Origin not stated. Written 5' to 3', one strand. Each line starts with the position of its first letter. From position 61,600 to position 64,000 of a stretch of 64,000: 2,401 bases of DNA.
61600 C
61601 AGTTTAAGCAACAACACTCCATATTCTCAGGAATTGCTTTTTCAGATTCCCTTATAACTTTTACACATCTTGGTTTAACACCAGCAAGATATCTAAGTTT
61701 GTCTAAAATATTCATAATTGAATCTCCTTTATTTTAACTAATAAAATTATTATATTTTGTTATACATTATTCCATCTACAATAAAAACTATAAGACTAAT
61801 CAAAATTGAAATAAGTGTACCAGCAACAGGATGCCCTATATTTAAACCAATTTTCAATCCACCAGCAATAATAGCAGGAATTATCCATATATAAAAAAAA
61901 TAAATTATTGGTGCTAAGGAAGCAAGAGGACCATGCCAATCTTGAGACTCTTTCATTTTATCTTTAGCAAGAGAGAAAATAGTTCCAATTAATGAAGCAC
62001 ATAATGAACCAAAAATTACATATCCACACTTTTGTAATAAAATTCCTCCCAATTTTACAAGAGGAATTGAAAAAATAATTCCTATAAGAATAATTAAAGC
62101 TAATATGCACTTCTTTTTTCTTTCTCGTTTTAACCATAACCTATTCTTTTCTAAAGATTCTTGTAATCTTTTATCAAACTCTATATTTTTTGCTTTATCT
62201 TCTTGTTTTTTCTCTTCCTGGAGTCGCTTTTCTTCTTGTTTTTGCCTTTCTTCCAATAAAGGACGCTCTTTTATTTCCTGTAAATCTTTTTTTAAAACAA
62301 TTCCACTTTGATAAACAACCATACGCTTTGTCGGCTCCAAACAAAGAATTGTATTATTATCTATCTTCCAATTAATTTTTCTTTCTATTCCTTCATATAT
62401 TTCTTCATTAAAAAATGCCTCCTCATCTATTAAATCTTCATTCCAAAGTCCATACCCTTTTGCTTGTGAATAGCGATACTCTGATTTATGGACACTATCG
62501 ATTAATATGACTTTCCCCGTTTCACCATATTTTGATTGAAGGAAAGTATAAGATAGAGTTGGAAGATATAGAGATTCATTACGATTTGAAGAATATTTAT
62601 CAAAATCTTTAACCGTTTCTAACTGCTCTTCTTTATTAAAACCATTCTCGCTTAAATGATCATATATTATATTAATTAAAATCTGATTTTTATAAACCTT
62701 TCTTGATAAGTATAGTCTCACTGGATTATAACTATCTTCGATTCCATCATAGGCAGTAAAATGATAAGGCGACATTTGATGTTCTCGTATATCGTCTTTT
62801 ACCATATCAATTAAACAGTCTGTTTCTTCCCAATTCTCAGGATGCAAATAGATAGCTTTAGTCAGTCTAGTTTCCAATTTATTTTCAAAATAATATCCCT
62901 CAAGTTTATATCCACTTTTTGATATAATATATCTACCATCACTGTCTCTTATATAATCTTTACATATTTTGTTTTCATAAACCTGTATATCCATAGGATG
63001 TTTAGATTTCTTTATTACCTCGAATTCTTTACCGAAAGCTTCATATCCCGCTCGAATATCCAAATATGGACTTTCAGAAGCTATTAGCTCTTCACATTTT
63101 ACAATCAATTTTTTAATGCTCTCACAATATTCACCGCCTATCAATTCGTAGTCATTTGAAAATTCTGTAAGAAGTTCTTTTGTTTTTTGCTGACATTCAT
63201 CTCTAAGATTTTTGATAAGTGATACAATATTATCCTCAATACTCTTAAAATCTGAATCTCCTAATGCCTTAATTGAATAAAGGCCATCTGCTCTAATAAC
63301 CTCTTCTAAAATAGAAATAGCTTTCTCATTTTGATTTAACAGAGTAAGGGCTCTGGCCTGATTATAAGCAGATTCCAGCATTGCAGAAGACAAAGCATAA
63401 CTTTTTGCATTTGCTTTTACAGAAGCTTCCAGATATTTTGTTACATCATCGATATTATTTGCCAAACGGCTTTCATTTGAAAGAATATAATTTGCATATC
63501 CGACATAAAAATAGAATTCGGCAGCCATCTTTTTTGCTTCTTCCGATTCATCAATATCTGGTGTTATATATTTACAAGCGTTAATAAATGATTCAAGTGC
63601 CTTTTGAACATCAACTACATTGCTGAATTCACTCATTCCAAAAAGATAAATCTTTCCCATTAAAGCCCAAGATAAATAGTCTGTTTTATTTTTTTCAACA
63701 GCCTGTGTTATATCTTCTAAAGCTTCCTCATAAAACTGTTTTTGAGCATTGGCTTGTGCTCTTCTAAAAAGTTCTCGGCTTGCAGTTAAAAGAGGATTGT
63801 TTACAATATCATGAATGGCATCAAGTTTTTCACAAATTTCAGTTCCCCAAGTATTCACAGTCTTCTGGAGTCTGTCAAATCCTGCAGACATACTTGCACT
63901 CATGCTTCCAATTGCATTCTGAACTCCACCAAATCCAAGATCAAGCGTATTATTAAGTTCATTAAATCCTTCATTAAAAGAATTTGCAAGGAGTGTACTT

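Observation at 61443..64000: AT-rich cassette beside the pheT att-like scar: sensor-like giant protein with a membrane-helix tail plus a Cys-rich partner, a candidate undescribed defence-like module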

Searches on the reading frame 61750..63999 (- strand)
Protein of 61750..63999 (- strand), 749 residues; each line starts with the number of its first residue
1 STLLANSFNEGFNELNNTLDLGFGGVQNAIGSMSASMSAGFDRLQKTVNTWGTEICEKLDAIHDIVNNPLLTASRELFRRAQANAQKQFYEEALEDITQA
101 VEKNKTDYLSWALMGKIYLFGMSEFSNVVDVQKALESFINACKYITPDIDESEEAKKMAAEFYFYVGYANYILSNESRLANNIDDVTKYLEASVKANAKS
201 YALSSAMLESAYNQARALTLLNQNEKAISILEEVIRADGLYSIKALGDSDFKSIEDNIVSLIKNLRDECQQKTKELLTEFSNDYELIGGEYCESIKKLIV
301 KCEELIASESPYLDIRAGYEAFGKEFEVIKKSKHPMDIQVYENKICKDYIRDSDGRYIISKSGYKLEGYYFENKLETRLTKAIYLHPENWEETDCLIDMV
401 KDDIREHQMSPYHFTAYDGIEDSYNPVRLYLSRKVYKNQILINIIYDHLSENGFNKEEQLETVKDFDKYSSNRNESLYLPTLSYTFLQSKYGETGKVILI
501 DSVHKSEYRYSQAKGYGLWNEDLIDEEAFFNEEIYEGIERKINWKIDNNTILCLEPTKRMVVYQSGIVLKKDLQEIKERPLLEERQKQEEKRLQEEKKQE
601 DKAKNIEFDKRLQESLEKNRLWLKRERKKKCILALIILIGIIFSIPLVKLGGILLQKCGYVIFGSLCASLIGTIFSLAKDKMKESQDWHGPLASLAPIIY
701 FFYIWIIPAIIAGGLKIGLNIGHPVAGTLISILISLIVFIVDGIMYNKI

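Call 6: search_protein_families(library=pfam, proteins=[window:61750-63999:-], max_evalue=1)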
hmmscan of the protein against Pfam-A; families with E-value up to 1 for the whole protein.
window:61750-63999:- (749 aa): 8 families
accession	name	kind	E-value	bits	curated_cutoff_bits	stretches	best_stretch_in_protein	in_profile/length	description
PF07719.23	TPR_2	-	0.00081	19.8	27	1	76-106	3-33/34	Tetratricopeptide repeat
PF13431.12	TPR_17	-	0.017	15.8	24.4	0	98-119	3-24/34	Tetratricopeptide repeat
PF13428.12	TPR_14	-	0.021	15.9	23.5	0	76-116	3-43/44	Tetratricopeptide repeat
PF13181.12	TPR_8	-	0.056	14.1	25.7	1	209-238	2-31/34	Tetratricopeptide repeat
PF00515.34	TPR_1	-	0.086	13.1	27.8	0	76-106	3-33/34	Tetratricopeptide repeat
PF20707.3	bDLD2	-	0.1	13.5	25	1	175-222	21-69/93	Bacterial Death-like domain 2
PF11896.14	GlgE_dom_N_S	-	0.11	13.2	25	1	47-111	90-148/179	Alpha-1,4-glucan:maltose-1-phosphate maltosyltransferase, domain N/S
PF13424.12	TPR_12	-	0.27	11.9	30.1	0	189-237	25-74/77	Tetratricopeptide repeat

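Call 7: search_protein_families(library=padloc, proteins=[window:61750-63999:-], max_evalue=1)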
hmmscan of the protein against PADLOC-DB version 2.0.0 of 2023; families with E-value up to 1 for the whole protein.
window:61750-63999:- (749 aa): 0 families

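Call 8: search_protein_families(library=ncbifam, proteins=[window:61750-63999:-], max_evalue=1)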
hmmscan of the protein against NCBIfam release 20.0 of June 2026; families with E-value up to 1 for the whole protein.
window:61750-63999:- (749 aa): 1 family
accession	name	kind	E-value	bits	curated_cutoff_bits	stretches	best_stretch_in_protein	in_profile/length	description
NF047558.1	TPR_END_plus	domain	1.2e-09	37.9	32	2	211-257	2-48/56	TPR end-of-group domain-containing protein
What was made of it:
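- On TPR repeat proteins (Pfam TPR clan; NCBIfam NF047558 TPR_END_plus): NF047558 scores 37.9 bits against a cutoff of 32 (call 8).
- Closest known: Generic TPR proteins such as MamA and designed consensus TPR arrays. Same: NCBIfam TPR_END_plus is matched above its cutoff (call 8).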

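Call 9: search_protein_families(library=phrogs, proteins=[window:61750-63999:-], max_evalue=1)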
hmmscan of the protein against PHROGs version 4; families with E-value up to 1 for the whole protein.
window:61750-63999:- (749 aa): 4 families
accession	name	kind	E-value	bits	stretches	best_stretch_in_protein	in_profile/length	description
phrog_5402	-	head and packaging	0.011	17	1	632-712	11-86/92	virion structural protein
phrog_32710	-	unknown function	0.035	15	0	385-402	28-45/57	-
phrog_27951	-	unknown function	0.11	12.9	1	408-468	79-136/311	-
phrog_23285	-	DNA, RNA and nucleotide metabolism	0.94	10.1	1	569-628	128-186/203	HNH endonuclease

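Call 10: find_homologous_proteins(query=window:61750-63999:-)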
Query window:61750-63999:- (749 aa): 205 proteins with E <= 0.001 among 8000 candidates; the best 120 are listed.
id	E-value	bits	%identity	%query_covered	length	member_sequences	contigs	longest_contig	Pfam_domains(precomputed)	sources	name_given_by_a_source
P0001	0.0e+0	1672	100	100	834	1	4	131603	-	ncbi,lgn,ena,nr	ncbi:MAG: hypothetical protein IJ688_01915 [Treponema sp.]|nr:hypothetical protein [Treponema sp.]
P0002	5.5e-239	813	59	100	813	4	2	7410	-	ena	-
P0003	8.8e-237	806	58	100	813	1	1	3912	-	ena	-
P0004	5.2e-217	740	59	89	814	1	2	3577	-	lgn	-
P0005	6.8e-183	628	51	79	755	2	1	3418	-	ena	-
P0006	5.8e-182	625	55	80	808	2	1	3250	-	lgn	-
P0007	2.3e-180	619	55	80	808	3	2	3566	-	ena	-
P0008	1.8e-177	610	53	77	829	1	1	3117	-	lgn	-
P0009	2.9e-175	602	47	98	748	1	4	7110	-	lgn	-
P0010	7.0e-153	528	42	99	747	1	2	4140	-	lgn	-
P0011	1.2e-152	528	42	99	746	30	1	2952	-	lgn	-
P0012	5.4e-152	526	67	46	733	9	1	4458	-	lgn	-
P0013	7.7e-152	525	42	99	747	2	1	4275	-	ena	-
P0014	2.1e-151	524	42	99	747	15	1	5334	-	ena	-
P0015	3.6e-150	520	41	99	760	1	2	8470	-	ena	-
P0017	1.9e-149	517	62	49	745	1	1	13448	-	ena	-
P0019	8.4e-149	515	65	46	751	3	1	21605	-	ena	-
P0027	4.2e-147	509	66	46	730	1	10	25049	-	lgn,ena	-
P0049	1.3e-113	399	56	45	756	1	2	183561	-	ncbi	-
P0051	1.2e-112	396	52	46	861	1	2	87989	-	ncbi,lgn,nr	ncbi:MAG: hypothetical protein MJ183_00810 [Treponemataceae bacterium]|nr:hypothetical protein [Trep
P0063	2.3e-109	385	35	97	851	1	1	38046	-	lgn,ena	-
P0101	1.7e-66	243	47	37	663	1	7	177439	-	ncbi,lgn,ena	-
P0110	1.5e-65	240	46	37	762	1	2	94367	PF13540.13,PF25390.2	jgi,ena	-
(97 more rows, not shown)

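Call 11: find_encoding_contigs(protein=P0001, flank=10000, max_places=6)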
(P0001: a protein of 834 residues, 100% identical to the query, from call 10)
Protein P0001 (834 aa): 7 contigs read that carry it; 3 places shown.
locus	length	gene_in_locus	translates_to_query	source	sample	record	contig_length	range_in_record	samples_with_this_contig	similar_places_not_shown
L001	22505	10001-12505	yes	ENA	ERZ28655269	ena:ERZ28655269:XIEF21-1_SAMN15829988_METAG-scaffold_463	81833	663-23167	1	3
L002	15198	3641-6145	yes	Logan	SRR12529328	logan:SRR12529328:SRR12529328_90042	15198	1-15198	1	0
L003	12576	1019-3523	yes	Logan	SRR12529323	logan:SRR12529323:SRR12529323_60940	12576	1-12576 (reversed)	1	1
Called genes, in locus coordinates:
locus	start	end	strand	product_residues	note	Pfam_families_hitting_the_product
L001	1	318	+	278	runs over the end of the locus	PF00574:CLP_protease (weak), PF25145:NfeD1b_N (weak), PF01972:SDH_protease (weak), PF01343:Peptidase_S49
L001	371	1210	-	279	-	PF13349:DUF4097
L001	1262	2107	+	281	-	PF08032:SpoU_sub_bind, PF00588:SpoU_methylase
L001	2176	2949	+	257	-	PF23441:SDR (weak), PF00106:adh_short, PF01370:Epimerase, PF08659:KR, PF13561:adh_short_C2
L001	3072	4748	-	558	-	PF20434:BD-FAE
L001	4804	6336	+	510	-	PF01554:MatE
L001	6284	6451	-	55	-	-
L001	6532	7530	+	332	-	PF00389:2-Hacid_dh, PF02826:2-Hacid_dh_C, PF03446:NAD_binding_2 (faint)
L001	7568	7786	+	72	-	-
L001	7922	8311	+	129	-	PF01850:PIN (weak)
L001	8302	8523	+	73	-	PF02604:PhdYeFM_antitox (weak)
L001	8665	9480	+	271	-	PF04383:KilA-N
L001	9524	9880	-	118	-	PF12844:HTH_19, PF01381:HTH_3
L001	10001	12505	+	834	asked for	-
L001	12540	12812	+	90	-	-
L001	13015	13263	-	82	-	-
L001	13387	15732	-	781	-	PF18262:PhetRS_B1 (faint), PF03484:B5, PF17759:tRNA_synthFbeta, PF01588:tRNA_bind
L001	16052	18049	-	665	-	PF12838:Fer4_7 (faint), PF13237:Fer4_10 (weak), PF14697:Fer4_21 (faint), PF00037:Fer4 (weak), PF02906:Fe_hyd_lg_C, PF04060:FeS, PF00015:MCPsignal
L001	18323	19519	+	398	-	PF06580:His_kinase, PF02518:HATPase_c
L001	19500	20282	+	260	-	PF00072:Response_reg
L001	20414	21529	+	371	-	PF02608:Bmp, PF13407:Peripla_BP_4 (faint)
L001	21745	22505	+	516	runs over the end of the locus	PF00005:ABC_tran, PF13304:AAA_21 (faint), PF00005:ABC_tran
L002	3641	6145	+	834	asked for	-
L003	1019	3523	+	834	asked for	-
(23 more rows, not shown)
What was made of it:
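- On RRNPP-type peptide sensors (HTH fused to TPR): The HTH is a separate, divergent gene (call 11).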

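Call 16: find_related_loci(query=A1, collection=genome_contigs, flank=6000)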
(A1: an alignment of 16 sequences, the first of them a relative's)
Query A1 (834 aa) in genome_contigs; peptide patterns used: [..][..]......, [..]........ (x = any residue, [..] = any of these).
126 stretches matched a pattern; 17 encode a relative of the query (tblastn E <= 1e-3); 17 distinct loci.
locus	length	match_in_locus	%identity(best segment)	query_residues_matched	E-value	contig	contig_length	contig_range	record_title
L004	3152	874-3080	65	1-826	2e-160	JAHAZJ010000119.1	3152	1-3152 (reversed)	MAG: Treponema sp. isolate MB2.76 k127_57239, whole genome shotgun sequence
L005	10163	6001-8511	53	1-815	1e-125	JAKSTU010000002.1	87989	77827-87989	MAG: Treponemataceae bacterium isolate Horse_feces315 MAG315_2, whole genome shotgun sequence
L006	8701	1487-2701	41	24-427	4e-93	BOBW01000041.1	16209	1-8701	Spirochaetia bacterium PG1894_85 DNA, sequence041, whole genome shotgun sequence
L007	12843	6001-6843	49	64-369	1e-75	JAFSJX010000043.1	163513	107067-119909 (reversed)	MAG: Treponema sp. isolate RGIG3210 Goat_Reticulum-2__c258371, whole genome shotgun sequence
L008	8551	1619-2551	46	30-353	1e-74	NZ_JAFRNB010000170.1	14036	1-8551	MAG: Treponema sp. isolate RGIG2619 Goat_Omasum-1__c678865, whole genome shotgun sequence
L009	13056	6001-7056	40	35-405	3e-72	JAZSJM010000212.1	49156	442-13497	MAG: Treponema sp. isolate T1900044564_TS20190030.MAGScoT_cleanbin_000078 SGB_391_k141_1220881, whole genome shotgun seq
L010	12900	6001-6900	42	53-364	7e-71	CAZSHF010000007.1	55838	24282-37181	MAG TPA_asm: uncultured Treponema sp. isolate SRP225648_co1_975 genome assembly, contig: NODE_930_length_55838_cov_10.30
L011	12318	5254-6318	44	2-362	4e-83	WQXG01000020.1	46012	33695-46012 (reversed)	MAG: Treponema sp. isolate Emb289P3bin141 Ga0123356_10000454, whole genome shotgun sequence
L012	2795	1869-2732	43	60-365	6e-71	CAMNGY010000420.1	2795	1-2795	MAG: uncultured Treponema sp. isolate SRR1267595_bin.11_metaWRAP_v1.3_MAG genome assembly, contig: NODE.89252_length_279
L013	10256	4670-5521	42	63-364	4e-67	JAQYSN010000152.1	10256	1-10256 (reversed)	MAG: Spirochaetales bacterium isolate SUG2154 k141_3666894, whole genome shotgun sequence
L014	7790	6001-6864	41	60-365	7e-67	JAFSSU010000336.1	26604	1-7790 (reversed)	MAG: Treponema sp. isolate RGIG3441 Goat_Rumen.Co__c2321945, whole genome shotgun sequence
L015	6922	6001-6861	44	63-367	9e-66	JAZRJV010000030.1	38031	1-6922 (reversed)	MAG: Treponemataceae bacterium isolate T1900045460_YK20190151.MAGScoT_cleanbin_000001 SGB_7194_k141_1146967, whole genom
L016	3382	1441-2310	41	59-366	5e-65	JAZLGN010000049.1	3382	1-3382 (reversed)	MAG: Treponema sp. isolate T1900044996_TA20190058.MAGScoT_cleanbin_000021 SGB_4247_k141_568332, whole genome shotgun seq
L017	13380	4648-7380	40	31-384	2e-61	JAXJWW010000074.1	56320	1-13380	MAG: Treponemataceae bacterium isolate DOME_MAG_6731 6731_C0417_k141_298340, whole genome shotgun sequence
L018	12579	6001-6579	45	58-261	2e-53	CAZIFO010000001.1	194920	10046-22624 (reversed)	MAG TPA_asm: uncultured Treponema sp. isolate SRP313737_co1_165 genome assembly, contig: NODE_52_length_194920_cov_86.70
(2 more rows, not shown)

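Call 19: find_encoding_contigs(protein=P0051, flank=8000, max_places=3)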
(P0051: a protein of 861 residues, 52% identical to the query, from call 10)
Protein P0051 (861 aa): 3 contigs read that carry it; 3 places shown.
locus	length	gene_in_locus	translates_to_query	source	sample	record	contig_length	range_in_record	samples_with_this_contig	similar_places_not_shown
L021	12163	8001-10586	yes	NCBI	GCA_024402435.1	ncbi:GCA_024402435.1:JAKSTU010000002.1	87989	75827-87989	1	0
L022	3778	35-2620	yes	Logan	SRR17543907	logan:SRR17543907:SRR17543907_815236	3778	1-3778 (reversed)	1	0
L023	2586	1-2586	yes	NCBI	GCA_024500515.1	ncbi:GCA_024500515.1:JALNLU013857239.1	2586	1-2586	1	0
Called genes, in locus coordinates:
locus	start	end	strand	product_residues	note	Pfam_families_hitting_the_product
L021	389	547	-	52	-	PF00301:Rubredoxin, PF21349:RUBY_RBDX (faint)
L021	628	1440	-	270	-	PF00950:ABC-3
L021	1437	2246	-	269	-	PF02463:SMC_N (faint), PF00005:ABC_tran, PF13304:AAA_21 (weak)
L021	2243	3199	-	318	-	PF01297:ZnuA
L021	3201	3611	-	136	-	PF01475:FUR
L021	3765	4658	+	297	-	PF00781:DAGK_cat, PF19279:YegS_C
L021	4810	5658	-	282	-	PF12838:Fer4_7 (faint), PF13187:Fer4_9 (faint), PF12801:Fer4_5, PF00037:Fer4 (weak)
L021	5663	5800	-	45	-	-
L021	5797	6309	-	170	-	PF00578:AhpC-TSA, PF08534:Redoxin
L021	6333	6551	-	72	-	PF04463:2-thiour_desulf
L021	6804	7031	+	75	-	-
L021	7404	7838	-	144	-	-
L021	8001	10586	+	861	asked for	-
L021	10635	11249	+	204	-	-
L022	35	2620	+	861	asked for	-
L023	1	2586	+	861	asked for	?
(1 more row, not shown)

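Call 20: find_encoding_contigs(protein=P0049, flank=8000, max_places=3)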
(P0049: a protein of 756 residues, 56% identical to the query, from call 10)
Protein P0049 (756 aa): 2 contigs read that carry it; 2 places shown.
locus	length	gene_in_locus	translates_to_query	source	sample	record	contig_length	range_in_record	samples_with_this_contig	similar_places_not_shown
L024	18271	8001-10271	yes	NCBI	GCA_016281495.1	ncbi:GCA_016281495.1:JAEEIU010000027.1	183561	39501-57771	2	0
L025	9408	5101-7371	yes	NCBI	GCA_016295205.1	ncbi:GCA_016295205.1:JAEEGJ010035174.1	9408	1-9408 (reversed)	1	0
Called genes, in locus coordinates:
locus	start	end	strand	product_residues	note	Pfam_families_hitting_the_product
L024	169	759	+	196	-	-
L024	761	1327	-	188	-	-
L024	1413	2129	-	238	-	-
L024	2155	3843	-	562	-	PF00682:HMGL-like, PF22615:IPMS_D2, PF08502:LeuA_dimer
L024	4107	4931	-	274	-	-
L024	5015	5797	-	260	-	-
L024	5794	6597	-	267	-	-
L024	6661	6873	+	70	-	-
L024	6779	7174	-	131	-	-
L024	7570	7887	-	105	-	PF13560:HTH_31, PF12844:HTH_19, PF01381:HTH_3, PF13443:HTH_26 (weak)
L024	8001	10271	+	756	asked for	-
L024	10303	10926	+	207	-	-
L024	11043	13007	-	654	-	PF06808:DctM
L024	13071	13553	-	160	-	PF08905:DUF1850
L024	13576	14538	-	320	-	PF16868:NMT1_3, PF09084:NMT1, PF12974:Phosphonate-bd (faint)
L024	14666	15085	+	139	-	PF13279:4HBT_2, PF03061:4HBT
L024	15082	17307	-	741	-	-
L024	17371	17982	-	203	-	-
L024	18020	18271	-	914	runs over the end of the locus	PF00133:tRNA-synt_1, PF09334:tRNA-synt_1g, PF13603:tRNA-synt_1_2, PF08264:Anticodon_1, PF10458:Val_tRNA-synt_C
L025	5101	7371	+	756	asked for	-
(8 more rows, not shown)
